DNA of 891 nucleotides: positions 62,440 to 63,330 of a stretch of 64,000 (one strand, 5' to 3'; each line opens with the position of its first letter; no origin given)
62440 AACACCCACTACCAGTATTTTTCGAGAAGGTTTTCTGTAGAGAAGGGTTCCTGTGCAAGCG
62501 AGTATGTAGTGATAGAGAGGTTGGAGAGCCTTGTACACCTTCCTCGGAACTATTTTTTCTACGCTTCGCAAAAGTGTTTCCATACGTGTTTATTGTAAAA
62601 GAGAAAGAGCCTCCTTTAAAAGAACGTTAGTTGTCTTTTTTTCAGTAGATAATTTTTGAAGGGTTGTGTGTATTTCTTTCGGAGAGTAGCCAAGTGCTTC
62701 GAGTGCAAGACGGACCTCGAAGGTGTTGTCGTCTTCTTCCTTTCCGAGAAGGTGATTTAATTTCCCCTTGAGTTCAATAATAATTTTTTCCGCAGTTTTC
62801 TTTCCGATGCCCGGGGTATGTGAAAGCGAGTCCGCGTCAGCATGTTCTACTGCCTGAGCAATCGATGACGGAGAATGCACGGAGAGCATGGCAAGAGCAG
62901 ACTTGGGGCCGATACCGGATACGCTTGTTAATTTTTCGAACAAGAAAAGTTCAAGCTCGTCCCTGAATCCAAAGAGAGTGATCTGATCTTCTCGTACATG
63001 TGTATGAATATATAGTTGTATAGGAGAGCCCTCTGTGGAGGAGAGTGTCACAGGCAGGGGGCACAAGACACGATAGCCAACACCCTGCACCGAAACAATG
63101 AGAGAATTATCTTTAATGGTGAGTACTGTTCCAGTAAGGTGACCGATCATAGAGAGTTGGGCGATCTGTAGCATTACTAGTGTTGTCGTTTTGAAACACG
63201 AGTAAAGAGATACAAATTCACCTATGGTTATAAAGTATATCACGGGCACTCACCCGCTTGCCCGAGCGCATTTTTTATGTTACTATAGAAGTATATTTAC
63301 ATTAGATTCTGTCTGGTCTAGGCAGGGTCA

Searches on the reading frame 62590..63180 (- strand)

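Call 43: search_protein_families(library=pfam, proteins=[window:62590-63180:-], max_evalue=0.01)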
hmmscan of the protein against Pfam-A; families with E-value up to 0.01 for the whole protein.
window:62590-63180:- (196 aa): 10 families
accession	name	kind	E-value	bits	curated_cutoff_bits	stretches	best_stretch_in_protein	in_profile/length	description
PF01330.27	RuvA_N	-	1.7e-20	73.3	23.6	1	11-71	1-61/61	RuvA N terminal domain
PF14520.12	HHH_5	-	3.7e-18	66.2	27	1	81-138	1-56/57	Helix-hairpin-helix domain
PF07499.19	RuvA_C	-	3.6e-09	37.4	24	1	155-195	5-46/47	RuvA, C-terminal domain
PF00633.29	HHH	-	2.1e-06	27.7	24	0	123-134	17-28/30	Helix-hairpin-helix motif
PF21176.3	RecR_HhH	-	7.2e-06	26.2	27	0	117-134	6-23/45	RecR, helix-hairpin-helix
PF12836.13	HHH_3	-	0.0001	22.7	27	0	113-134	10-31/65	Helix-hairpin-helix motif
PF12826.13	HHH_2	-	0.00012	22.6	27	0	110-133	28-51/64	Helix-hairpin-helix motif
PF01367.25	5_3_exonuc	-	0.00013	22.8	40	0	116-149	17-49/97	5'-3' exonuclease, C-terminal SAM fold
PF18039.7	UBA_6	-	0.0036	17.7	23.5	1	163-190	11-37/42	UBA-like domain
PF02371.22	Transposase_20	-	0.005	17.6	21.3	0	118-142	3-26/87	Transposase IS116/IS110/IS902 family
